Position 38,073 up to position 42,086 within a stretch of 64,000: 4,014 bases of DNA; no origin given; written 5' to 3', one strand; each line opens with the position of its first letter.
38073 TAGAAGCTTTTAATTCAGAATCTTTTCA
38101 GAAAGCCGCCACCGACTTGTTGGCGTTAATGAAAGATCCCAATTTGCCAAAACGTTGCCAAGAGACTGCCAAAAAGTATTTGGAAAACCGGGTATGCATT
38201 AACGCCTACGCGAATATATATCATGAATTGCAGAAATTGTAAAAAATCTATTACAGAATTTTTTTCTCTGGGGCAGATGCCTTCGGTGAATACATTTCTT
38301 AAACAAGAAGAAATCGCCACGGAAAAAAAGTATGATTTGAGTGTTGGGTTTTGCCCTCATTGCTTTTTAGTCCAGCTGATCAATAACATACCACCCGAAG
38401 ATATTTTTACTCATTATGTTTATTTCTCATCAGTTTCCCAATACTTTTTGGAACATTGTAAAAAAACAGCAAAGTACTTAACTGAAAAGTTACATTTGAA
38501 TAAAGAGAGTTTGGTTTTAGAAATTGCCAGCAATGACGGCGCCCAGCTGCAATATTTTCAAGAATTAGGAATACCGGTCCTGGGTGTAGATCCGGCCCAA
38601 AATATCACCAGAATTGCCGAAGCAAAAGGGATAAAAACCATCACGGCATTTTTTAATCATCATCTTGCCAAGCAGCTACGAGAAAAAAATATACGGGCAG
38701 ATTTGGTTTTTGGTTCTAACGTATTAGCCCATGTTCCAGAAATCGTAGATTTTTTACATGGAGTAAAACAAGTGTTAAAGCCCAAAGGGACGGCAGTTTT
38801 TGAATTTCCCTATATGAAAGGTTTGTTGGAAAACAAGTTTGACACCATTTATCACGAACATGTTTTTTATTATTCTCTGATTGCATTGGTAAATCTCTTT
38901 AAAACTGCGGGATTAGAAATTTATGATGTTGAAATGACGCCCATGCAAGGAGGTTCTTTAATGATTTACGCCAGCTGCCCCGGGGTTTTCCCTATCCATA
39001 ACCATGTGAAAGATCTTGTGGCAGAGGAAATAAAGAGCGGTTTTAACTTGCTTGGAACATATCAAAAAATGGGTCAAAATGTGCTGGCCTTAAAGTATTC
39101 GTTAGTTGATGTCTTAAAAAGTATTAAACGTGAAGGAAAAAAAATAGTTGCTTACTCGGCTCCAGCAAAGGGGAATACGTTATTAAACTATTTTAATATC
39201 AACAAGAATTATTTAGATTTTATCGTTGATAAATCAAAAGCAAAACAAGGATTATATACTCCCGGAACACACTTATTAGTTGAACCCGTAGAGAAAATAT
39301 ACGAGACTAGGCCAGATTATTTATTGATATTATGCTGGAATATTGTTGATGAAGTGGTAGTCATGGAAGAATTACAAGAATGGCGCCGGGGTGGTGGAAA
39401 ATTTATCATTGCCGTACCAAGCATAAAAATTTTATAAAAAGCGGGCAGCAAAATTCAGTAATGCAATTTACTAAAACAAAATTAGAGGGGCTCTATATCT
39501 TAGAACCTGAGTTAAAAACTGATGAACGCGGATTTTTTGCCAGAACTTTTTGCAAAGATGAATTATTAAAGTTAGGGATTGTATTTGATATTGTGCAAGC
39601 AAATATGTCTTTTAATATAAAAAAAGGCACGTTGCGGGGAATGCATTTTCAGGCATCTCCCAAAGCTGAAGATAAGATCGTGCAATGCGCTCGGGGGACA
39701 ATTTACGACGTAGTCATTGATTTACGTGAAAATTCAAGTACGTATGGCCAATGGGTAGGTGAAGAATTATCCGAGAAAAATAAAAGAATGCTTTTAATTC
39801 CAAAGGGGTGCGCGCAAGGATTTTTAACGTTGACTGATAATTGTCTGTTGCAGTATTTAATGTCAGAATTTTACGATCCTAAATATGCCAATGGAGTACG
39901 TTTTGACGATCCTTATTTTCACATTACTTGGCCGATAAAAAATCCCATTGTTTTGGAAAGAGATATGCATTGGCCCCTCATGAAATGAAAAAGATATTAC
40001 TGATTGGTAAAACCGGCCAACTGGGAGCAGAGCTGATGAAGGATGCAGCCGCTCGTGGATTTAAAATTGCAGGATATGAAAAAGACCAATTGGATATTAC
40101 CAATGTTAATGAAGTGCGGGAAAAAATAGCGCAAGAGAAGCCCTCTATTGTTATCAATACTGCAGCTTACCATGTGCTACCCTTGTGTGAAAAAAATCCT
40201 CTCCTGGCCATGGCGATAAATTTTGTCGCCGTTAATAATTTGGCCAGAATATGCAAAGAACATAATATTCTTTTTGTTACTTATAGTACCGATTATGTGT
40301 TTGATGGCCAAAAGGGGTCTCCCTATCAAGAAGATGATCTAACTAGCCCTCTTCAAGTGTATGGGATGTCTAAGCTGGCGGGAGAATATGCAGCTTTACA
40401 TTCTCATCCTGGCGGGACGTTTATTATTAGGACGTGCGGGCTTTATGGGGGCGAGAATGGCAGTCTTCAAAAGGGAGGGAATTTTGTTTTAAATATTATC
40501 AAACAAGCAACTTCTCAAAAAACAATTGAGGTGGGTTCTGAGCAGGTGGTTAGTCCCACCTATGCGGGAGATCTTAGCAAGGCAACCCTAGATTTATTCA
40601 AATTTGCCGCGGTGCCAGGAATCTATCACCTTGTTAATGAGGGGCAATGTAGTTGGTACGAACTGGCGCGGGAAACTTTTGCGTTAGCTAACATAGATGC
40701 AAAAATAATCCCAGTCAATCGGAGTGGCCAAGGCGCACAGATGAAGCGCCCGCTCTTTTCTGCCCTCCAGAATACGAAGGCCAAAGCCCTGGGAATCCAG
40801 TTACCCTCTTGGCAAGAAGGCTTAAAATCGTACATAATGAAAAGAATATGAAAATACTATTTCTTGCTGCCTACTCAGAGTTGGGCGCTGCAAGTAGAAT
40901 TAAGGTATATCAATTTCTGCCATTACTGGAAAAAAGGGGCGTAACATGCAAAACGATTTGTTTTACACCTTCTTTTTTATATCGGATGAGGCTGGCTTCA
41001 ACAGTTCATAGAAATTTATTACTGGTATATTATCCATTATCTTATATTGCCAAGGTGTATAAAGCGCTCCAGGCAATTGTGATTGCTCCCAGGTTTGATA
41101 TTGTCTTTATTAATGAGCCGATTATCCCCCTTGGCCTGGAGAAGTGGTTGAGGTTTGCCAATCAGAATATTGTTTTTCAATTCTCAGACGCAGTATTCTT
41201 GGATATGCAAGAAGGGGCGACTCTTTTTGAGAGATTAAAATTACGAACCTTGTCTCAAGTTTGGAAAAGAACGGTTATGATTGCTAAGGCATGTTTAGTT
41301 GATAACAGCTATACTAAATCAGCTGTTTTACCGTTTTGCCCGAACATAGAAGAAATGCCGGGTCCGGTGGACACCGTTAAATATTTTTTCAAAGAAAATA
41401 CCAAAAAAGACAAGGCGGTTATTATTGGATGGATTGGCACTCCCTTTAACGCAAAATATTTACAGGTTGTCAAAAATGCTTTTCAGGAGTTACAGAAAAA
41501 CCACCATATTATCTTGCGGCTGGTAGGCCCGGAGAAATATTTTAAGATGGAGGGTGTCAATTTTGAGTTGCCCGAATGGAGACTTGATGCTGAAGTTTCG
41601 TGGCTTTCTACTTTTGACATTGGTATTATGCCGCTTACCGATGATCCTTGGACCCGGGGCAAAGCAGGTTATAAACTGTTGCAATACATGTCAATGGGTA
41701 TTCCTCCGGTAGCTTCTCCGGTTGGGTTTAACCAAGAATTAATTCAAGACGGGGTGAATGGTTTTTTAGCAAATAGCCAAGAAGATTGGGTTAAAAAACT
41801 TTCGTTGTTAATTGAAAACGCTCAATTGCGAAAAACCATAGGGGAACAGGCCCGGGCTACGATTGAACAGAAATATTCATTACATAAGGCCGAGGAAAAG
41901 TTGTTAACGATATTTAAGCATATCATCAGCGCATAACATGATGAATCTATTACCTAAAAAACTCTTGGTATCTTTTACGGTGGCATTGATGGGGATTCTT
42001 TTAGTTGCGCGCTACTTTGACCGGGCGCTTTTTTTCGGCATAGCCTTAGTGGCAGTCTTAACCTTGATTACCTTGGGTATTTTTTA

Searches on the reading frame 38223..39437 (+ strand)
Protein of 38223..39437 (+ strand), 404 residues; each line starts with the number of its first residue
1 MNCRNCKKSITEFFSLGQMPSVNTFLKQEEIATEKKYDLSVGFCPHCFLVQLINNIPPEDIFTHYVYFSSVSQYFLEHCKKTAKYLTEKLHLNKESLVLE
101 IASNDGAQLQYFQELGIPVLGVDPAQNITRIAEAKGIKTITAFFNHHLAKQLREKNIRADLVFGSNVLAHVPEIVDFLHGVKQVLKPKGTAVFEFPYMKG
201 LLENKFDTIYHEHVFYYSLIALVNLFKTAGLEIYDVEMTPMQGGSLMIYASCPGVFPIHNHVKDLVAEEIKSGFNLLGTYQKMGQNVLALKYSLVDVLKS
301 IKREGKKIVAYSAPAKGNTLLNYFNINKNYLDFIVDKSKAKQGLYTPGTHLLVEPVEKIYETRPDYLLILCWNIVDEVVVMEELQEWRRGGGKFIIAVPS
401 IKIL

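Call 8: search_protein_families(library=pfam, proteins=[window:38223-39437:+], max_evalue=0.0001)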
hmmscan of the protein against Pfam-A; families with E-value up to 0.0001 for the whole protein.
window:38223-39437:+ (404 aa): 6 families
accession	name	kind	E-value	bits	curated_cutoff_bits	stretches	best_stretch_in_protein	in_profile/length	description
PF08484.17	Methyltransf_14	-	4.8e-47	160.2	23.5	1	240-399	1-160/160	C-methyltransferase C-terminal domain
PF08421.16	Methyltransf_13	-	3.6e-17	62.7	31.3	1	3-62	1-62/62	Putative zinc binding domain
PF13489.12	Methyltransf_23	-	7.3e-14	52.3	27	1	79-234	10-162/164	Methyltransferase domain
PF08241.18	Methyltransf_11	-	7.3e-10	39.8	21.2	1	99-193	1-95/95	Methyltransferase domain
PF08242.18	Methyltransf_12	-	1.4e-08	35.8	30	1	99-190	1-97/98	Methyltransferase domain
PF13649.12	Methyltransf_25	-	1.1e-07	32.8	27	1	98-189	1-97/97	Methyltransferase domain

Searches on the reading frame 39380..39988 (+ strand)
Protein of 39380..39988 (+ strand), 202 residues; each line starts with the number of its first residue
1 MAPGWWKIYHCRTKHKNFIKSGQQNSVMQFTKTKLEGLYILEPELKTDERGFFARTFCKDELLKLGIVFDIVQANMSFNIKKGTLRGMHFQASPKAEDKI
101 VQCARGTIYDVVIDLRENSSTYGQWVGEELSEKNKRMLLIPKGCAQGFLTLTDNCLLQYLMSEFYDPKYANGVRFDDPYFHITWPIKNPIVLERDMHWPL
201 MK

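Call 8: search_protein_families(library=pfam, proteins=[window:39380-39988:+], max_evalue=0.0001)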
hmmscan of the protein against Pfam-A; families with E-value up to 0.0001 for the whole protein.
window:39380-39988:+ (202 aa): 1 family
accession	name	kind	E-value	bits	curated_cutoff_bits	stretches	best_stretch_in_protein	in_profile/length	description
PF00908.23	dTDP_sugar_isom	-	7.3e-61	205.2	27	1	32-201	1-166/168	dTDP-4-dehydrorhamnose 3,5-epimerase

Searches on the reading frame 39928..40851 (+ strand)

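Call 9: search_protein_families(library=pfam, proteins=[window:39928-40851:+], max_evalue=0.0001)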
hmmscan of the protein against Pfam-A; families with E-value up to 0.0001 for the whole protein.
window:39928-40851:+ (307 aa): 4 families
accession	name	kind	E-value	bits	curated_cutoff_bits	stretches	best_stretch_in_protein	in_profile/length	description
PF04321.23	RmlD_sub_bind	-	8e-79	265.1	27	1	22-304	2-283/287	RmlD substrate binding domain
PF01370.27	Epimerase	-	2.7e-22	79.8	20.9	1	23-222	1-223/240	NAD dependent epimerase/dehydratase family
PF16363.11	GDP_Man_Dehyd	-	3.7e-12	46.8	27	1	54-197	58-203/332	GDP-mannose 4,6 dehydratase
PF02719.21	Polysacc_synt_2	-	5.6e-09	36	20.2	1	54-124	60-131/293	Polysaccharide biosynthesis protein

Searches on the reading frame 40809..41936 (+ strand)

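Call 9: search_protein_families(library=pfam, proteins=[window:40809-41936:+], max_evalue=0.0001)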
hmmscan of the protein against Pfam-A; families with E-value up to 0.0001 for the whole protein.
window:40809-41936:+ (375 aa): 3 families
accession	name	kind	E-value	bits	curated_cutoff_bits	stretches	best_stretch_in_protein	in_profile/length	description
PF13692.12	Glyco_trans_1_4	-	3.2e-15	57.1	27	1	205-337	3-142/142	Glycosyl transferases group 1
PF00534.26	Glycos_transf_1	-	6.8e-14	52.2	26.4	1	285-350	104-171/172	Glycosyl transferases group 1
PF13524.12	Glyco_trans_1_2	-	2.3e-05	24.8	25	1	283-361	60-138/144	Glycosyl transferase-like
